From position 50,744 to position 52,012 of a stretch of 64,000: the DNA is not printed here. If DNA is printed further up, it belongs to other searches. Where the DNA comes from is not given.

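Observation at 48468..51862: Two-gene [FeFe]-hydrogenase module with a truncated NuoF-like partner carrying a Cys-to-Gly change, and no NuoE-like subunit or maturases nearby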

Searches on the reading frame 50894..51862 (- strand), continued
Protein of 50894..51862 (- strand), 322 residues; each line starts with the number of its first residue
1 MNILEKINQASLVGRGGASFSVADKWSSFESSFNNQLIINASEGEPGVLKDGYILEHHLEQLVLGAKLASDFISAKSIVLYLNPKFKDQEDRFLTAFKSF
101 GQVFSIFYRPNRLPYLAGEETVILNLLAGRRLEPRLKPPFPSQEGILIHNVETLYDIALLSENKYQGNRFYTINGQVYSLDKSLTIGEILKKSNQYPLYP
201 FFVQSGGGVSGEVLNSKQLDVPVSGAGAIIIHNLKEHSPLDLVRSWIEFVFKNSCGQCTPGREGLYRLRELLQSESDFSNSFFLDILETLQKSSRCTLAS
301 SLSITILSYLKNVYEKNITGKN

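Call 11: find_related_loci(query=A1, collection=genome_contigs, flank=10000)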
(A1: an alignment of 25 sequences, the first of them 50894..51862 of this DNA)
Query A1 (322 aa) in genome_contigs; peptide patterns used: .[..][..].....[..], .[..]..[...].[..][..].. (x = any residue, [..] = any of these).
499 stretches matched a pattern; 410 encode a relative of the query (tblastn E <= 1e-3); the best 80 are kept; 80 distinct loci.
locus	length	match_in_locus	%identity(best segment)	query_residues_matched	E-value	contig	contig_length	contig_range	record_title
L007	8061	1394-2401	48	1-317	4e-98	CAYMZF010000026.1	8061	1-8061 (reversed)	MAG TPA_asm: uncultured Gammaproteobacteria bacterium isolate SRP192927_co3_442 genome assembly, contig: NODE_24248_leng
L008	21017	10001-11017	48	1-314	1e-93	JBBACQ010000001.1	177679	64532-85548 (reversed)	MAG: Patescibacteria group bacterium isolate SO_2017_LW1_52 NODE_19_length_177679_cov_1.702200_LW64-88_2017, whole genom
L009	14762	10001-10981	46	1-313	3e-93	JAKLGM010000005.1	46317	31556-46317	MAG: Patescibacteria group bacterium isolate RA.bin4 RA.bin4_5, whole genome shotgun sequence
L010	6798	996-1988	46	1-317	3e-92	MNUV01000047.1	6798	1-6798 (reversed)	MAG: Candidatus Falkowbacteria bacterium CG1_02_41_21 cg1_0.2_scaffold_12366_c, whole genome shotgun sequence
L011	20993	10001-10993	46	1-315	2e-91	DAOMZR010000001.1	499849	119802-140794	MAG TPA_asm: bacterium isolate AMR_MDS_3994 NODE_1_length_499849_cov_113.060813, whole genome shotgun sequence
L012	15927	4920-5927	47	2-318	4e-91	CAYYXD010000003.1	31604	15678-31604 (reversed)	MAG TPA_asm: uncultured Gammaproteobacteria bacterium isolate SRP294416_co1_713 genome assembly, contig: NODE_2441_lengt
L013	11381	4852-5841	47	2-315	2e-91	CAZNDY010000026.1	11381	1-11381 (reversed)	MAG TPA_asm: uncultured Gammaproteobacteria bacterium isolate SRP241341_co1_32 genome assembly, contig: NODE_6097_length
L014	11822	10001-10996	47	1-318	1e-90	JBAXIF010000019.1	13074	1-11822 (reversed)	MAG: Candidatus Falkowbacteria bacterium isolate ELA342 MAG342_19, whole genome shotgun sequence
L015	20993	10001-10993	47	1-314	3e-90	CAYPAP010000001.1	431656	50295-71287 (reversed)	MAG TPA_asm: uncultured Gammaproteobacteria bacterium isolate SRP241326_co2_355 genome assembly, contig: NODE_7_length_4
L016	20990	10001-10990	47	2-315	6e-90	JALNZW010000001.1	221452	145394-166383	MAG: Patescibacteria group bacterium isolate SO_2017_LW2 bin 120 scaffold_35_c1_LW138R_2017, whole genome shotgun sequen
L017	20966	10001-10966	46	1-313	8e-90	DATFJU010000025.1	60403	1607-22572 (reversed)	MAG TPA_asm: Patescibacteria group bacterium isolate SMAG_U9152 k141_290769, whole genome shotgun sequence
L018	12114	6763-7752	44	1-314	2e-89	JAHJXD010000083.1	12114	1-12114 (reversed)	MAG: Patescibacteria group bacterium isolate UML_A.mb.15 UML_A.mb.15_k141_162658, whole genome shotgun sequence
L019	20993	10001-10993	45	2-315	4e-89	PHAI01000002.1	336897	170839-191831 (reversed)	MAG: Candidatus Falkowbacteria bacterium HGW-Falkowbacteria-1 08E140C01_scaffold_54, whole genome shotgun sequence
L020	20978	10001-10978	46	1-316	6e-89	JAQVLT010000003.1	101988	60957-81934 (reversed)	MAG: Patescibacteria group bacterium isolate STF1_116 NODE_301_length_101988_cov_4.154141_Sandtown_F1, whole genome shot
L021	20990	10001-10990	47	2-315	5e-89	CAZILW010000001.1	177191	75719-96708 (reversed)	MAG TPA_asm: uncultured Gammaproteobacteria bacterium isolate SRP241326_co1_352 genome assembly, contig: NODE_115_length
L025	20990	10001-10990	44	2-314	2e-88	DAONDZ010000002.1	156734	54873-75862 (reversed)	MAG TPA_asm: bacterium isolate AMR_MDS_3882 NODE_35_length_156734_cov_12.561147, whole genome shotgun sequence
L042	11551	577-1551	44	1-316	8e-86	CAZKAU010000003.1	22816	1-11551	MAG TPA_asm: Candidatus Woesearchaeota archaeon isolate binchicken_co224_164 genome assembly, contig: NODE_1989_length_2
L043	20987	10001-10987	42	2-314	1e-85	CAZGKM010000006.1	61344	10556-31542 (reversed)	MAG TPA_asm: uncultured Gammaproteobacteria bacterium isolate SRP319275_co4_39 genome assembly, contig: NODE_259_length_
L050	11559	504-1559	42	1-313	3e-85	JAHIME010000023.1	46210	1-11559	MAG: Patescibacteria group bacterium isolate KR13_N2.mb.53 KR13_N2.mb.53_k141_88505, whole genome shotgun sequence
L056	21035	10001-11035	42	1-313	2e-83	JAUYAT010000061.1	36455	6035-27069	MAG: bacterium isolate C19_concoct.bin.47 C19_k141_74985, whole genome shotgun sequence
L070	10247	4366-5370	41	1-313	1e-82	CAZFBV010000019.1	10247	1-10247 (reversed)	MAG TPA_asm: uncultured Gammaproteobacteria bacterium isolate SRP170004_co1_568 genome assembly, contig: NODE_10586_leng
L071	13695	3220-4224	42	1-316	3e-82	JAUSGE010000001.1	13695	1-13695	MAG: bacterium isolate E14_metabat.bin.105 E14_k141_1391068, whole genome shotgun sequence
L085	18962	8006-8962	43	4-313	2e-81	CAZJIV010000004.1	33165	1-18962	MAG TPA_asm: Candidatus Woesearchaeota archaeon isolate binchicken_co150_352 genome assembly, contig: NODE_2785_length_3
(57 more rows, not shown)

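Call 16: search_protein_families(library=ncbifam, proteins=[L050:3578-4945:+, L050:4947-6020:+, L050:5971-7296:+, L009:14094-14360:+, L071:6104-6637:+, L025:11047-11802:+, L043:7816-8649:+, L070:3609-4340:+], max_evalue=0.001)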
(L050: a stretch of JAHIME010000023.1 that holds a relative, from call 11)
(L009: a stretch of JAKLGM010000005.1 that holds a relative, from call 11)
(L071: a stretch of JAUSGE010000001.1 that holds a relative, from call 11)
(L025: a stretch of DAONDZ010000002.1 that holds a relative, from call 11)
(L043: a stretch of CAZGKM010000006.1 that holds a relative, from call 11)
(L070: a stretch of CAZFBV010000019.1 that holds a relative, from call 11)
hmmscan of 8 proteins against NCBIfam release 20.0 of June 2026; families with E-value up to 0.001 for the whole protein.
L050:3578-4945:+ (455 aa): 21 families
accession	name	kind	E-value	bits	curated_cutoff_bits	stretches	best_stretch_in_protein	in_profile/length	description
TIGR03955.1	rSAM_HydG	equivalog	5.8e-168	559.1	312.15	1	20-455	32-470/470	[FeFe] hydrogenase H-cluster radical SAM maturase HydG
TIGR02351.2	thiH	equivalog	1.2e-83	281.3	380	1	13-367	17-359/364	2-iminoacetate synthase ThiH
TIGR03910.1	pyrrolys_PylB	equivalog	3.4e-25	88.7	348.2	1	21-296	4-270/347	methylornithine synthase PylB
TIGR03956.1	rSAM_HydE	equivalog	3.1e-22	79.3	254.6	1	30-297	6-262/340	[FeFe] hydrogenase H-cluster radical SAM maturase HydE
TIGR04158.1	rSAM_MIA_synth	equivalog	1.4e-20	73.5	400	1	56-350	43-345/368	3-methyl-2-indolic acid synthase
TIGR00433.2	bioB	equivalog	1.2e-12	47.7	225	1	39-317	7-277/307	biotin synthase BioB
TIGR03699.1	menaquin_MqnC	equivalog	5.1e-10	38.7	428.1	1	46-181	11-156/342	cyclic dehypoxanthinyl futalosine synthase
NF045502.1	variant_rSAM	domain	4.4e-09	35.8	125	1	70-221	128-285/357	radical SAM protein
TIGR00423.1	TIGR00423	subfamily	9.7e-09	34.9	260.25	1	79-151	11-83/310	CofH family radical SAM protein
TIGR03551.1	F420_cofH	equivalog_domain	9.8e-09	34.5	374.1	1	39-152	5-118/345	5-amino-6-(D-ribitylamino)uracil--L-tyrosine 4-hydroxyphenyl transferase CofH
NF005609.0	PRK07360.1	equivalog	7.8e-08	31.5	426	1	19-148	5-137/374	7,8-didemethyl-8-hydroxy-5-deazariboflavin synthase subunit CofH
NF004884.0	PRK06245.1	equivalog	1.7e-07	30.4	209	1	79-137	21-78/340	7,8-didemethyl-8-hydroxy-5-deazariboflavin synthase subunit CofG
TIGR03700.1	mena_SCO4494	equivalog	2e-07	30.3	434.55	1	34-148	10-123/351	aminofutalosine synthase MqnE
NF006308.0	PRK08508.1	equivalog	2.4e-07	30.3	377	1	81-305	15-229/279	biotin synthase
TIGR03550.1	F420_cofG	equivalog_domain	3.6e-07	29.7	213.35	1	74-134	7-66/322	7,8-didemethyl-8-hydroxy-5-deazariboflavin synthase CofG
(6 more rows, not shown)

L050:4947-6020:+ (357 aa): 31 families (the best 25 are shown)
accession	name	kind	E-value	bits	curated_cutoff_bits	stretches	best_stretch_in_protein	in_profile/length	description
TIGR03956.1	rSAM_HydE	equivalog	2.8e-91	306.3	254.6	1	9-339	12-332/340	[FeFe] hydrogenase H-cluster radical SAM maturase HydE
TIGR03910.1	pyrrolys_PylB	equivalog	5.7e-34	117.5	348.2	1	10-340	20-337/347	methylornithine synthase PylB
TIGR02351.2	thiH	equivalog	9.5e-19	67.7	380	1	24-207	52-235/364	2-iminoacetate synthase ThiH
TIGR03955.1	rSAM_HydG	equivalog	9e-18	63.9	312.15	1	22-275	62-318/470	[FeFe] hydrogenase H-cluster radical SAM maturase HydG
TIGR00433.2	bioB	equivalog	1.2e-17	64.1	225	1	9-274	4-259/307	biotin synthase BioB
TIGR03957.1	rSAM_HmdB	equivalog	1.3e-10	41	320.9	1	18-305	12-286/317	5,10-methenyltetrahydromethanopterin hydrogenase cofactor biosynthesis protein HmdB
NF006308.0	PRK08508.1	equivalog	2.5e-10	40.1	377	1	52-208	14-170/279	biotin synthase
NF004884.0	PRK06245.1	equivalog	3.7e-10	39.2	209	1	49-211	19-192/340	7,8-didemethyl-8-hydroxy-5-deazariboflavin synthase subunit CofG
TIGR03551.1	F420_cofH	equivalog_domain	7.1e-10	38.2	374.1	1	11-128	4-121/345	5-amino-6-(D-ribitylamino)uracil--L-tyrosine 4-hydroxyphenyl transferase CofH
NF053743.1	LipS2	equivalog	7.3e-10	38.8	270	1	53-217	31-194/292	LipS2 family lipoyl synthase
TIGR03700.1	mena_SCO4494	equivalog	1e-09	37.8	434.55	1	25-130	26-132/351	aminofutalosine synthase MqnE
NF005609.0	PRK07360.1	equivalog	9.5e-09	34.5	426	1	14-128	27-144/374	7,8-didemethyl-8-hydroxy-5-deazariboflavin synthase subunit CofH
TIGR03550.1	F420_cofG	equivalog_domain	9.3e-08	31.6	213.35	1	49-211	8-185/322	7,8-didemethyl-8-hydroxy-5-deazariboflavin synthase CofG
NF006687.0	PRK09234.1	equivalog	1.6e-07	29.9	1018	1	9-127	493-612/849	bifunctional FO biosynthesis protein CofGH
NF006277.0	PRK08445.1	equivalog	2.5e-07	29.9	576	1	24-155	18-150/348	dehypoxanthine futalosine cyclase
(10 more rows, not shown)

L050:5971-7296:+ (441 aa): 16 families
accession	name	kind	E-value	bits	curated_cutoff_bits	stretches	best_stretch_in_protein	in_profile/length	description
TIGR03918.1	GTP_HydF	equivalog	2.9e-95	319.4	325.55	1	20-427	6-385/392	[FeFe] hydrogenase H-cluster maturation GTPase HydF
TIGR03594.1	GTPase_EngA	equivalog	1.9e-24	86.5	306.7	1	22-197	176-351/432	ribosome biogenesis GTPase Der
TIGR00450.1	mnmE_trmE_thdF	equivalog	1e-23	84.2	252.6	1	17-189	205-368/446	tRNA uridine-5-carboxymethylaminomethyl(34) synthesis GTPase MnmE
TIGR00231.1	small_GTP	domain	2.3e-19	69.8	42.5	1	24-127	6-109/164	GTP-binding protein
NF003661.0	PRK05291.1-3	equivalog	6.8e-18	65.2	380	1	24-148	219-333/448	tRNA uridine-5-carboxymethylaminomethyl(34) synthesis GTPase MnmE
NF000908.1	PRK00089.1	equivalog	1.4e-15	57.4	237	1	22-193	4-168/291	GTPase Era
NF002828.0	PRK03003.1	equivalog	1.3e-14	53.7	631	1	23-188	215-379/477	ribosome biogenesis GTPase Der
NF007071.0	PRK09518.1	equivalog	8e-14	51.1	953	1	24-161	447-581/706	bifunctional cytidylate kinase/GTPase Der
TIGR00436.1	era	equivalog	8e-12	45.1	116.25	1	24-193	3-164/270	GTPase Era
TIGR03598.1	GTPase_YsxC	equivalog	7.7e-10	38.7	124.45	1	18-143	15-138/186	ribosome biogenesis GTP-binding protein YihA/YsxC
TIGR03156.1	GTP_HflX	equivalog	8.1e-09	34.8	216.75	1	17-188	185-347/351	GTPase HflX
TIGR00437.1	feoB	equivalog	2e-06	26.8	315.65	1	28-190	1-152/594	ferrous iron transport protein B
NF003255.0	PRK04213.1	equivalog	2e-05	24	164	1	17-65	5-51/204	GTP-binding protein EngB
TIGR03597.1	GTPase_YqeH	equivalog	2.1e-05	23.9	297.4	1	13-93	147-227/361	ribosome biogenesis GTPase YqeH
TIGR03596.1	GTPase_YlqF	equivalog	7.2e-05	22.3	208.2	1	26-81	123-173/276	ribosome biogenesis GTPase YlqF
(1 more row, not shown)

L009:14094-14360:+ (88 aa): 2 families
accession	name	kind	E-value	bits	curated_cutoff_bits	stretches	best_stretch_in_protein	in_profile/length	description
NF052672.1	CPF_0552_fam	subfamily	3.5e-12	45.9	85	1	9-82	4-77/80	CPF_0552 family protein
TIGR03959.1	hyd_TM1266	equivalog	4.3e-09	36.1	60.8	1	6-81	2-72/76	TM1266 family iron-only hydrogenase system putative regulator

L071:6104-6637:+ (177 aa): 0 families

L025:11047-11802:+ (251 aa): 1 family
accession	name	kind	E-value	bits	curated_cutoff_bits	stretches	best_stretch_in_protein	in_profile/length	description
NF041043.1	BPSS1780_fam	subfamily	0.00098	18.4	90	0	132-242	138-243/247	BPSS1780 family membrane protein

L043:7816-8649:+ (277 aa): 1 family
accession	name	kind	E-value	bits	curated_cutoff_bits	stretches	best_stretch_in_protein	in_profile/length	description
NF041131.1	RicT_YaaT_fam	subfamily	9.9e-67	224.6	70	1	28-244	1-209/213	regulatory iron-sulfur-containing complex subunit RicT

L070:3609-4340:+ (243 aa): 232 families (the best 25 are shown)
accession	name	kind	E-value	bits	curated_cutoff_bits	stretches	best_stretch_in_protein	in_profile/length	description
NF004198.0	PRK05653.1-3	equivalog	1.1e-70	237.9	296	1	3-240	5-246/248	3-oxoacyl-ACP reductase FabG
NF052558.1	MBtsdlDhBudC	equivalog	2.4e-68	230.4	270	1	4-242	2-243/250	meso-2,3-butanediol dehydrogenase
NF005559.1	PRK07231.1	subfamily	4.6e-68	229.4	215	1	2-241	1-248/249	glucose 1-dehydrogenase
NF052562.1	RADHDNL4305835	equivalog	4.5e-67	226.1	400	1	2-243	4-252/252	NADP-dependent (R)-specific alcohol dehydrogenase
NF004791.0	PRK06138.1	equivalog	4.2e-65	219.5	312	1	1-242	1-251/252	SDR family oxidoreductase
NF053701.1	CsHdxCHCADhChcB2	equivalog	1.2e-61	208.4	350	1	3-242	1-244/245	cis-4-hydroxycyclohexanecarboxylate dehydrogenase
TIGR01830.1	3oxo_ACP_reduc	equivalog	7.2e-60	202.6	297.75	1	8-239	1-237/239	3-oxoacyl-[acyl-carrier-protein] reductase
NF005309.0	PRK06841.1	subfamily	1e-59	202.1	286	1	2-242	12-254/255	GolD/DthD family dehydrogenase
NF004818.0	PRK06172.1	equivalog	6.8e-59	199.2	336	1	1-242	3-252/253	SDR family oxidoreductase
NF009466.0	PRK12826.1-2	subfamily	9.9e-59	198.8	222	1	4-240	2-244/248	3-oxoacyl-ACP reductase FabG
NF006493.1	PRK08936.1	subfamily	3e-58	197.2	420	1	3-241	5-251/261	glucose-1-dehydrogenase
NF009093.0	PRK12429.1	subfamily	1.3e-57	195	258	1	1-242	1-258/259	3-hydroxybutyrate dehydrogenase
NF005681.0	PRK07478.1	subfamily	4.2e-57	193.4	267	1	1-241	2-250/254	SDR family oxidoreductase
NF053807.1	RhamDHLra1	equivalog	5.8e-57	193.3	400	1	3-240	2-247/252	L-rhamnose 1-dehydrogenase Lra1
NF053702.1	TrHdxCHCADhChcB1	equivalog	6.7e-56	189.4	400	1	2-242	1-242/250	trans-4-hydroxycyclohexanecarboxylate dehydrogenase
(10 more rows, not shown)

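Call 27: list_cluster_members(proteins=[window:50894-51862:-, window:49312-50928:-, window:48468-49304:-])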
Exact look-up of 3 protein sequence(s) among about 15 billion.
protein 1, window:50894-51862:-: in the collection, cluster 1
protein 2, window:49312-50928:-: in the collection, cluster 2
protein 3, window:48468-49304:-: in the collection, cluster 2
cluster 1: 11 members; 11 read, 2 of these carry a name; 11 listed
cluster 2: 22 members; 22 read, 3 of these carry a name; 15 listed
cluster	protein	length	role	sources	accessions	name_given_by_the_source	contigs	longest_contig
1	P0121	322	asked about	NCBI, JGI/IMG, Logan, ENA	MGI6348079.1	MAG: NADH-ubiquinone oxidoreductase-F iron-sulfur binding region domain-containing ... | NADH:ubiquinone oxidoreductase subunit F (NADH-binding)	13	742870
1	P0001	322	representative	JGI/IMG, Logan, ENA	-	-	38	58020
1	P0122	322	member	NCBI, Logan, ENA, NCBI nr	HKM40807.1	MAG TPA: NADH-ubiquinone oxidoreductase-F iron-sulfur binding region domain-containing ... | NADH-ubiquinone oxidoreductase-F iron-sulfur binding region domain-containing protein ...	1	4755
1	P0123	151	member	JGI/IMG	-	-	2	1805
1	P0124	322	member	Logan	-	-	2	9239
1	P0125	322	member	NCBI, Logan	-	-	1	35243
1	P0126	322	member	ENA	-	-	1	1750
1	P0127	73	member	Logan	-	-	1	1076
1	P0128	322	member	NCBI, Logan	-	-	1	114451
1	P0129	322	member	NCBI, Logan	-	-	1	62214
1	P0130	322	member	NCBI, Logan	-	-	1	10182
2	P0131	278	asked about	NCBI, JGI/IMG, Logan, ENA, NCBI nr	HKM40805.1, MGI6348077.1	MAG: hypothetical protein ACOXZ1_02670 [Patescibacteria group bacterium] | hypothetical protein | hypothetical protein [Patescibacteria group bacterium]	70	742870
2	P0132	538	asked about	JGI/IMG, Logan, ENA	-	NADP-reducing hydrogenase subunit HndD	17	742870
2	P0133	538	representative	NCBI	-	-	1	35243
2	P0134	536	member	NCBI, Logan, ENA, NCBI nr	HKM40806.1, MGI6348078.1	MAG: [Fe-Fe] hydrogenase large subunit C-terminal domain-containing protein ... | [Fe-Fe] hydrogenase large subunit C-terminal domain-containing protein [Patescibacteria ...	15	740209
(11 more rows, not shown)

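Call 29: find_encoding_contigs(protein=P0129, flank=10000, max_places=2)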
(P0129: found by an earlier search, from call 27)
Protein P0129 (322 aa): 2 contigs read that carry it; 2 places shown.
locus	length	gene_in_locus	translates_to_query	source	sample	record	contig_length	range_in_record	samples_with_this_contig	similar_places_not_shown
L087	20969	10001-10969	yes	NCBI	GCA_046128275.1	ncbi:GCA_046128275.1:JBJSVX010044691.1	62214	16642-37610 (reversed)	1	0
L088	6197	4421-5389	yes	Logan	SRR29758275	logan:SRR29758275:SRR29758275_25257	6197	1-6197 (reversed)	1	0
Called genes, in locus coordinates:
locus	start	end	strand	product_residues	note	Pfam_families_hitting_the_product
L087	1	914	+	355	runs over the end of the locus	PF07963:N_methyl (weak), PF09603:Fib_succ_major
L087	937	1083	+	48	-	-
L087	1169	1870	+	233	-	-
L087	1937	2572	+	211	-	-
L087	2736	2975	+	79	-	PF01176:eIF-1a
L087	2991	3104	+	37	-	PF00444:Ribosomal_L36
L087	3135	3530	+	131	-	PF00416:Ribosomal_S13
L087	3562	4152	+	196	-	PF00411:Ribosomal_S11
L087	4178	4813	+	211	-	PF00163:Ribosomal_S4, PF01479:S4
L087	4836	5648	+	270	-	PF01193:RNA_pol_L, PF01000:RNA_pol_A_bac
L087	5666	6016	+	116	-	PF01196:Ribosomal_L17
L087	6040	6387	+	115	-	PF00572:Ribosomal_L13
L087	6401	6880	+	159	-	PF00380:Ribosomal_S9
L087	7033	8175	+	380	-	PF13784:Fic_N, PF02661:Fic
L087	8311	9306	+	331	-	PF00535:Glycos_transf_2, PF13641:Glyco_tranf_2_3 (weak), PF13632:Glyco_trans_2_3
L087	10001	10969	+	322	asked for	PF01512:Complex1_51K, PF10589:NADH_4Fe-4S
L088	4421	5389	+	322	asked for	PF01512:Complex1_51K, PF10589:NADH_4Fe-4S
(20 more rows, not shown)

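Call 30: find_encoding_contigs(protein=P0128, flank=10000, max_places=2)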
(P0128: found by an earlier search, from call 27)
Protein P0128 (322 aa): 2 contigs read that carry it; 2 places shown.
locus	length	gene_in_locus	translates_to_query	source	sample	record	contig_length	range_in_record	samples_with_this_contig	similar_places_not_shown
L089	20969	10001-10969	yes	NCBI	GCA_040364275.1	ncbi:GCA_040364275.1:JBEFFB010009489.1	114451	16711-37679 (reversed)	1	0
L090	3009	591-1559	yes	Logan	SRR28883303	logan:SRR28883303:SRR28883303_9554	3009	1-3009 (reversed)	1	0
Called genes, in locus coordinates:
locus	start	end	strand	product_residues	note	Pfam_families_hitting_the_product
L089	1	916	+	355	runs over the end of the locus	PF07963:N_methyl (weak), PF09603:Fib_succ_major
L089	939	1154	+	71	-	-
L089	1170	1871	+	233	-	-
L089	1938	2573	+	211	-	-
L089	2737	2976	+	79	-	PF01176:eIF-1a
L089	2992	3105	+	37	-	PF00444:Ribosomal_L36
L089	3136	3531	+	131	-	PF00416:Ribosomal_S13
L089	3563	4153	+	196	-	PF00411:Ribosomal_S11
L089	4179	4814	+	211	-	PF00163:Ribosomal_S4, PF01479:S4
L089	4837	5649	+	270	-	PF01193:RNA_pol_L, PF01000:RNA_pol_A_bac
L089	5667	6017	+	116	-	PF01196:Ribosomal_L17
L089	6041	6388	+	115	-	PF00572:Ribosomal_L13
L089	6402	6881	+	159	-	PF00380:Ribosomal_S9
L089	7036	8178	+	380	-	PF13784:Fic_N, PF02661:Fic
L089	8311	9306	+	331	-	PF00535:Glycos_transf_2, PF13641:Glyco_tranf_2_3 (weak), PF13632:Glyco_trans_2_3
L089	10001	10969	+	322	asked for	PF01512:Complex1_51K, PF10589:NADH_4Fe-4S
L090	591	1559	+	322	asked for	PF01512:Complex1_51K, PF10589:NADH_4Fe-4S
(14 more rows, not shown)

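Call 89: find_encoding_contigs(protein=P0222, flank=8000, max_places=6)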
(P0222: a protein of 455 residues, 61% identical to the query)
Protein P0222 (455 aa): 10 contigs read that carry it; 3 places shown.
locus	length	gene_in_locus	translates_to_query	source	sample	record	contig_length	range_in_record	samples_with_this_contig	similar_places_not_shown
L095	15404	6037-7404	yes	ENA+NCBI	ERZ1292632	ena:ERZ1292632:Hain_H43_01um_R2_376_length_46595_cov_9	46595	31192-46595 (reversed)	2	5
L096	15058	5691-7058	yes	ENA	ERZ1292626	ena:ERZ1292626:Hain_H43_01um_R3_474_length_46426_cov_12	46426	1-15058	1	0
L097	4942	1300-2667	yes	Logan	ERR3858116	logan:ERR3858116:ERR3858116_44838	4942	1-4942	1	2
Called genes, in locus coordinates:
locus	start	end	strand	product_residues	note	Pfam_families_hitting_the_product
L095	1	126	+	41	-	?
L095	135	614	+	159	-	PF04073:tRNA_edit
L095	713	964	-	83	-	-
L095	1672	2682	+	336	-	PF13746:Fer4_18 (faint), PF13534:Fer4_17 (faint), PF12838:Fer4_7 (faint), PF13187:Fer4_9 (faint), PF12797:Fer4_2 (faint), PF13183:Fer4_8 (weak), PF13237:Fer4_10 (faint), PF17179:Fer4_22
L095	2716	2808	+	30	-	-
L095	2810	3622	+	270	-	PF00175:NAD_binding_1, PF10418:DHODB_Fe-S_bind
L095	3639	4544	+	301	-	-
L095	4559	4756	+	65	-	PF18917:LiaI-LiaF-like_TM1, PF22570:LiaF-TM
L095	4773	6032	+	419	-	PF01455:HupF_HypC, PF04055:Radical_SAM, PF06968:BATS (weak)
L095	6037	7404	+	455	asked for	PF04055:Radical_SAM, PF06968:BATS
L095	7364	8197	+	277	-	PF01058:Oxidored_q6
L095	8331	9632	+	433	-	PF00374:NiFeSe_Hases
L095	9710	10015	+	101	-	PF01541:GIY-YIG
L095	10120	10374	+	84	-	PF01155:HypA (weak)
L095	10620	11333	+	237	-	-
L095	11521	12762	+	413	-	PF00162:PGK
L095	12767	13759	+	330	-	PF07705:CARDB (faint), PF18884:TSP3_bac (faint)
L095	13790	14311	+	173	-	PF01936:NYN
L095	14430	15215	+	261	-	PF04402:SIMPL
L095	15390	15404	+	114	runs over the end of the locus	PF03819:MazG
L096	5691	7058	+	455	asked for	PF04055:Radical_SAM, PF06968:BATS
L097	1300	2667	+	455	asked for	PF04055:Radical_SAM, PF06968:BATS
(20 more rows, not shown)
